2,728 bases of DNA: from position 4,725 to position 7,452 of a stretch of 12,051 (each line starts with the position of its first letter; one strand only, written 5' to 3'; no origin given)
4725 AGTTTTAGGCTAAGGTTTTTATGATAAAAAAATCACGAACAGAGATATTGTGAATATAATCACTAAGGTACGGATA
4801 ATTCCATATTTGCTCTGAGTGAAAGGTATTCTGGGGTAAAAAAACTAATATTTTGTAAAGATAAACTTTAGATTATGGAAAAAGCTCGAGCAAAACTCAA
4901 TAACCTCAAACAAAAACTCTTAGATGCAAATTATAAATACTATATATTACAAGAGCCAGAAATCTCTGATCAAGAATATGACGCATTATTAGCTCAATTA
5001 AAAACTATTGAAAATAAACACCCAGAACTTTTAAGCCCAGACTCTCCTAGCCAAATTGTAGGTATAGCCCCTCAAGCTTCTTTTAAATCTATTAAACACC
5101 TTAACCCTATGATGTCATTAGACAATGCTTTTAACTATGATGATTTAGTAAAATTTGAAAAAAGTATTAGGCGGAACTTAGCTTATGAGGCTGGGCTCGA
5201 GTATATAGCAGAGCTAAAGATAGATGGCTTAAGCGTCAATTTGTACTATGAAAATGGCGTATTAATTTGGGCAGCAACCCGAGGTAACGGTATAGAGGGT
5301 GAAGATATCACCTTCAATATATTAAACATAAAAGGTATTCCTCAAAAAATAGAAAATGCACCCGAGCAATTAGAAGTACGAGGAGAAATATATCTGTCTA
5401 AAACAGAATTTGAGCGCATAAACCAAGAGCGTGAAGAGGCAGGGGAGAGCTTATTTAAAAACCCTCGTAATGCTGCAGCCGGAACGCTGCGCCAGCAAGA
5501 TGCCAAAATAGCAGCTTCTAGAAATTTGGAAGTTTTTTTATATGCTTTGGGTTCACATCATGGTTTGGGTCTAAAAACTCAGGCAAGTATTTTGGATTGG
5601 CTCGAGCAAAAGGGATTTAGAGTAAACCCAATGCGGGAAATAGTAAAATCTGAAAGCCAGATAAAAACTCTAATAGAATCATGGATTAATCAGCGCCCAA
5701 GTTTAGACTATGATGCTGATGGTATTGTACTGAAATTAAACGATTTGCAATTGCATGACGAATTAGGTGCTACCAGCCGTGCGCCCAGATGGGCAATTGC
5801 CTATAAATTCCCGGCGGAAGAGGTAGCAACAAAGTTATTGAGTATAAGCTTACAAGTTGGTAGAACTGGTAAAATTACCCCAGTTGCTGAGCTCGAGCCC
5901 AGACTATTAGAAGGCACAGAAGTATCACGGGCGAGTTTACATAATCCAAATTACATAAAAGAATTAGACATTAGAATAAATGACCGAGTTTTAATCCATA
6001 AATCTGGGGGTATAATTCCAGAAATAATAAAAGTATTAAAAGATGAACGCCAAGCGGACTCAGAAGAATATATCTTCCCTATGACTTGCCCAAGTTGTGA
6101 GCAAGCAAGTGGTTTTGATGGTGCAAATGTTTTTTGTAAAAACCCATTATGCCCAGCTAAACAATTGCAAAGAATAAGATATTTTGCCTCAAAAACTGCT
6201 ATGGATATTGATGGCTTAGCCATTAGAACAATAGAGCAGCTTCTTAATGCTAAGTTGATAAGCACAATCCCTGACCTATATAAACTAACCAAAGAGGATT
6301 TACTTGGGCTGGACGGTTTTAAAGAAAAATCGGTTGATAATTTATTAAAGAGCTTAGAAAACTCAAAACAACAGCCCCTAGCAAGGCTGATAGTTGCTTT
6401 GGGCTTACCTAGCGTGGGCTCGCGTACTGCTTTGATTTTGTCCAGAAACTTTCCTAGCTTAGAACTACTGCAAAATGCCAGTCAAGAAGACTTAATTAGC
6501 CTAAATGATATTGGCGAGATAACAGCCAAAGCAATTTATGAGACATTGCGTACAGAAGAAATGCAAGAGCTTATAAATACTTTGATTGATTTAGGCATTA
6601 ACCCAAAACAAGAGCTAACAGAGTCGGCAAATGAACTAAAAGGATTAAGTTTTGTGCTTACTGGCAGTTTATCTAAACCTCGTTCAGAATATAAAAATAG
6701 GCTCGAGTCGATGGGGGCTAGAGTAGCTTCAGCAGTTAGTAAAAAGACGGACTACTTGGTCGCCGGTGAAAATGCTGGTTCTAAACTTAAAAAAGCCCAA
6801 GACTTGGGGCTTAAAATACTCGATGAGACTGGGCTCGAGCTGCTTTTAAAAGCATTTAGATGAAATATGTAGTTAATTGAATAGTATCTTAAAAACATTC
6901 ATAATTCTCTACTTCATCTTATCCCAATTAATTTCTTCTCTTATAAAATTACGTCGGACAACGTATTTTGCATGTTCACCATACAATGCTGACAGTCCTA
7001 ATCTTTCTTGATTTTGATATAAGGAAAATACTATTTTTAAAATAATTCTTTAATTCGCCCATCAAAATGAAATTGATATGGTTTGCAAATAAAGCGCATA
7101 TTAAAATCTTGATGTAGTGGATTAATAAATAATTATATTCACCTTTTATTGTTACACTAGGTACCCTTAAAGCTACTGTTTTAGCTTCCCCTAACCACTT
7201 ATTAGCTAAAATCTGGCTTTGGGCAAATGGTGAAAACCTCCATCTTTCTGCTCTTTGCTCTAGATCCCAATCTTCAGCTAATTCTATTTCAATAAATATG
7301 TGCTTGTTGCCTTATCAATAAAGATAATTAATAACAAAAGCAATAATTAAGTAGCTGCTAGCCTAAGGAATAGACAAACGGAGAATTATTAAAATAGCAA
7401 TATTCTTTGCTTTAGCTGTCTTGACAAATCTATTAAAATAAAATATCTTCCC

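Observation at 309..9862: Strong over-representation of the palindromic octamer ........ (XhoI core CTCGAG), a HIP-like iterated palindrome confined to coding DNA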

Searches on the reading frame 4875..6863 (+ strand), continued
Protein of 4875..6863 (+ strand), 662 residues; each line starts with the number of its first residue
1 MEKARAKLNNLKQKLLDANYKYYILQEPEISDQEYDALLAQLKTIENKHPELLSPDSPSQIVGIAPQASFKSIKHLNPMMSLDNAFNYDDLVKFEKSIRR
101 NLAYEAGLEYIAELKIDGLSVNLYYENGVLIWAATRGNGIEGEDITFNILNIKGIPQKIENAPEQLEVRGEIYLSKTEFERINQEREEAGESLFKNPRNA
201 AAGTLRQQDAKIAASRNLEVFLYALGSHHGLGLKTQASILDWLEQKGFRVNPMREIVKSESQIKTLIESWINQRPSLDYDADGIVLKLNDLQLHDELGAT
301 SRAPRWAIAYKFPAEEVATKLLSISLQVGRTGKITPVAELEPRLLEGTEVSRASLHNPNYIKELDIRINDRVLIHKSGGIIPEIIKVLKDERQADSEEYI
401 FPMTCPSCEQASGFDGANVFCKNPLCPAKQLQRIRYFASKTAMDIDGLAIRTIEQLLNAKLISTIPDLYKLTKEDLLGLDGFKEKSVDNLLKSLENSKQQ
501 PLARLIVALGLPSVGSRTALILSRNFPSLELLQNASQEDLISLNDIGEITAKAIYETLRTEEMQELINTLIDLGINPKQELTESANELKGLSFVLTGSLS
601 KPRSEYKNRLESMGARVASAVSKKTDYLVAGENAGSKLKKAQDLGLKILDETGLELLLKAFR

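Call 32: find_encoding_contigs(protein=P0015, flank=10000, max_places=1)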
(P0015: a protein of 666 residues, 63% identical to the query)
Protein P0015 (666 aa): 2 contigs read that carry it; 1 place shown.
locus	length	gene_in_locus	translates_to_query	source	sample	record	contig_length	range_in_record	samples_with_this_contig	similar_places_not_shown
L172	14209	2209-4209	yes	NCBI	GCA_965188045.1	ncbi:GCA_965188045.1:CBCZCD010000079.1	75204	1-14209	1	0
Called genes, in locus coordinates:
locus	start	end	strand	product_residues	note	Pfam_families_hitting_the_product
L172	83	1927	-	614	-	PF09992:NAGPA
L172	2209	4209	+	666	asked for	PF22745:Nlig-Ia, PF01653:DNA_ligase_aden, PF03120:OB_DNA_ligase, PF03119:DNA_ligase_ZBD (weak), PF12826:HHH_2, PF14520:HHH_5 (weak), PF00533:BRCT, PF12738:PTCB-BRCT (faint)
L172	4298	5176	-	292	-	PF00528:BPD_transp_1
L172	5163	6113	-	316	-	PF00528:BPD_transp_1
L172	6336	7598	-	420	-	PF01547:SBP_bac_1, PF13416:SBP_bac_8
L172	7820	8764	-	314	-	PF01022:HTH_5 (faint), PF12833:HTH_18, PF00165:HTH_AraC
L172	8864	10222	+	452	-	PF02056:Glyco_hydro_4, PF11975:Glyco_hydro_4C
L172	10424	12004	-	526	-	PF07969:Amidohydro_3, PF01979:Amidohydro_1 (faint)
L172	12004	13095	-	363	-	PF01168:Ala_racemase_N, PF14031:D-ser_dehydrat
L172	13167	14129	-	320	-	PF00294:PfkB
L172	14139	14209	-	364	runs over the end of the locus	-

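Call 49: list_cluster_members(proteins=[P0001, P0002, P0003, P0004, P0006, P0015, P0034, P0014])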
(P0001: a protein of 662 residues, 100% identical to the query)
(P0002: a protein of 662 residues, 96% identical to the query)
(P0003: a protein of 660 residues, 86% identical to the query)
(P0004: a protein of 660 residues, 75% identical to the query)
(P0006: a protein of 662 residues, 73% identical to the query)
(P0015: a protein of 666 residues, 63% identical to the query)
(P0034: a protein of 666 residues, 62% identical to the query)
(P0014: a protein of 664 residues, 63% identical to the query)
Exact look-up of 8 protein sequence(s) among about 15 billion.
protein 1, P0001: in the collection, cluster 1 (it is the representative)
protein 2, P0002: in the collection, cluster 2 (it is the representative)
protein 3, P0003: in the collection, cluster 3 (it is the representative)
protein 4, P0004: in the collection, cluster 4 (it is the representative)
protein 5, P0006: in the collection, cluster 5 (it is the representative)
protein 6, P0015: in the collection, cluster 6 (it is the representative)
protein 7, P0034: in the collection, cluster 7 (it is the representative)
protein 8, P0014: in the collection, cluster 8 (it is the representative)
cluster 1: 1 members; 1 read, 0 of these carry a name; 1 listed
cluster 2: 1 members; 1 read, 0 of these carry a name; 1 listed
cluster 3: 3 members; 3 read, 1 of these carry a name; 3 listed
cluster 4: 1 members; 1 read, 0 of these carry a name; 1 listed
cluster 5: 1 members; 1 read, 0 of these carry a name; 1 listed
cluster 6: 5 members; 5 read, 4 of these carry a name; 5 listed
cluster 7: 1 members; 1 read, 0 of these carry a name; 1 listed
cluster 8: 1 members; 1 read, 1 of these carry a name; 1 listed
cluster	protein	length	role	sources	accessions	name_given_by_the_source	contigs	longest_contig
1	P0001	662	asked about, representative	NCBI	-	-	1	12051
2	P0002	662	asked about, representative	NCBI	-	-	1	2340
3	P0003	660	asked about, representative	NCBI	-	-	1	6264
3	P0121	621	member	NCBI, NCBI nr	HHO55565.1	MAG TPA: NAD-dependent DNA ligase LigA, partial [Trueperaceae bacterium] | NAD-dependent DNA ligase LigA [Trueperaceae bacterium]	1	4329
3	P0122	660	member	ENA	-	-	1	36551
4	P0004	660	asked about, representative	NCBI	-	-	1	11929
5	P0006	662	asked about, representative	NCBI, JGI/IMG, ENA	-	-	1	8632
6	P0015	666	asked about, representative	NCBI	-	-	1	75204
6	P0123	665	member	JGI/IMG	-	DNA ligase (NAD+)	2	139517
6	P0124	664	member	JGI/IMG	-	DNA ligase (NAD+)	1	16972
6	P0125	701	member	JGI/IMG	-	DNA ligase (NAD+)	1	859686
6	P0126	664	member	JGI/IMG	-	DNA ligase (NAD+)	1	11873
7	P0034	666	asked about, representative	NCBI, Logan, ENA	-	-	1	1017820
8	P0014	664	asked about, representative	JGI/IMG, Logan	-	DNA ligase (NAD+)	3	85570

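Call 50: find_encoding_contigs(protein=P0122, flank=10000, max_places=2)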
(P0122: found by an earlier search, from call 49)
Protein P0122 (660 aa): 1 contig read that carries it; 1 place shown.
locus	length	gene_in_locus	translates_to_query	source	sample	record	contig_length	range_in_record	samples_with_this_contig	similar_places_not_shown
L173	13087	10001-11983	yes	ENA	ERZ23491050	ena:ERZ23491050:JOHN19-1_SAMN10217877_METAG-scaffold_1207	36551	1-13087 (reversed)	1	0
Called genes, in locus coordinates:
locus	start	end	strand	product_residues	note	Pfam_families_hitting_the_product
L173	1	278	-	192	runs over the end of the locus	PF01098:FTSW_RODA_SPOVE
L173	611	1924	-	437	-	PF08245:Mur_ligase_M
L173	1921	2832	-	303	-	PF00953:Glycos_transf_4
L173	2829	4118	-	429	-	PF08245:Mur_ligase_M, PF02875:Mur_ligase_C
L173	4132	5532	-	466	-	PF00905:Transpeptidase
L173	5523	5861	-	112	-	-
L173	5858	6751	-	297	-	PF01795:Methyltransf_5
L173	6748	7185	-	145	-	PF02381:MraZ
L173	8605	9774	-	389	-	PF02608:Bmp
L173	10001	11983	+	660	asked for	PF22745:Nlig-Ia, PF01653:DNA_ligase_aden, PF03120:OB_DNA_ligase, PF00633:HHH (faint), PF12826:HHH_2, PF14520:HHH_5, PF00533:BRCT, PF12738:PTCB-BRCT (weak)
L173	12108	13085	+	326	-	?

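Call 56: find_encoding_contigs(protein=P0024, flank=10000, max_places=1)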
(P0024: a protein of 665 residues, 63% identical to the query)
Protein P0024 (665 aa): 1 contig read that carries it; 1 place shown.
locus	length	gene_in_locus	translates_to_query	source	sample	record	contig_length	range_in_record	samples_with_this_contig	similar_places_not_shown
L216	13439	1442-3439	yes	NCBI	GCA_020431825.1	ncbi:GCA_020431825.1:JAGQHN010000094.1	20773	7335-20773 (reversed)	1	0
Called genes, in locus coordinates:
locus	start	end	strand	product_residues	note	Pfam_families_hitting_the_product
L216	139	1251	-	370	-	PF02608:Bmp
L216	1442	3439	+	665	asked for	PF22745:Nlig-Ia, PF01653:DNA_ligase_aden, PF03120:OB_DNA_ligase, PF03119:DNA_ligase_ZBD (weak), PF12826:HHH_2, PF14520:HHH_5, PF00633:HHH (weak), PF00533:BRCT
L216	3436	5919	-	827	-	PF00690:Cation_ATPase_N, PF00122:E1-E2_ATPase, PF00702:Hydrolase, PF13246:Cation_ATPase, PF08282:Hydrolase_3 (faint), PF00689:Cation_ATPase_C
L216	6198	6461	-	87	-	-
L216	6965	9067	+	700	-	PF12860:PAS_7 (faint), PF13188:PAS_8 (faint), PF00989:PAS, PF08448:PAS_4 (weak), PF13426:PAS_9, PF00989:PAS, PF07730:HisKA_3, PF02518:HATPase_c, +2 more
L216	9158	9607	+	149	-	PF00582:Usp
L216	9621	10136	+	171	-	PF00582:Usp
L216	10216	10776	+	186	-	PF12724:Flavodoxin_5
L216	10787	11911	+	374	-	PF12838:Fer4_7 (faint), PF13183:Fer4_8 (faint), PF13534:Fer4_17 (faint), PF13746:Fer4_18 (faint), PF25160:LdpA_Fe-S-bd (faint), PF12797:Fer4_2 (faint), PF12837:Fer4_6 (faint), PF17179:Fer4_22, +1 more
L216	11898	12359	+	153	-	PF00027:cNMP_binding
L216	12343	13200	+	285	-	PF00175:NAD_binding_1, PF10418:DHODB_Fe-S_bind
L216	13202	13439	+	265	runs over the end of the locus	PF01058:Oxidored_q6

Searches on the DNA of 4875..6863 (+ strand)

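Call 65: search_rna_families(sources=[L087, L173, L083], threshold=gathering)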
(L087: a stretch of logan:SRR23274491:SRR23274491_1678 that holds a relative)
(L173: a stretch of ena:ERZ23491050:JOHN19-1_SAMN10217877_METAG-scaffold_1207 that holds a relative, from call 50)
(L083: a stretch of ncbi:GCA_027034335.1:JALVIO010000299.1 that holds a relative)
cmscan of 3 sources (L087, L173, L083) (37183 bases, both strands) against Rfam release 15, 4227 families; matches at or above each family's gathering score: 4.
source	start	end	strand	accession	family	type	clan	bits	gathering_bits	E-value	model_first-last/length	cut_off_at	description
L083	1346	1692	-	RF00010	RNaseP_bact_a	Gene; ribozyme;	CL00002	272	100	6.2e-88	1-367/367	no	Bacterial RNase P class A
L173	8138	8488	-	RF00010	RNaseP_bact_a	Gene; ribozyme;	CL00002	260.2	100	6.2e-84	1-367/367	no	Bacterial RNase P class A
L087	8191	8543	-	RF00010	RNaseP_bact_a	Gene; ribozyme;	CL00002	259.6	100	1.1e-83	1-367/367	no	Bacterial RNase P class A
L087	12108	12167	+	RF00005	tRNA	Gene; tRNA;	CL00001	44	29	2.7e-06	1-57/71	3'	tRNA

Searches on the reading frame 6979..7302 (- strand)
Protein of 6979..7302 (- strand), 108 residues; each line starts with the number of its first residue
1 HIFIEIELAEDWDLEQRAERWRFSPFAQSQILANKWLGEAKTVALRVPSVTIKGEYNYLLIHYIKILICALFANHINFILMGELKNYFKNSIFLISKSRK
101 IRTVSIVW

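Call 77: search_protein_families(library=pfam, proteins=[window:6979-7302:-], max_evalue=1)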
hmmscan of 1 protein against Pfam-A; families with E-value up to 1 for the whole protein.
seq(108 aa): 0 families
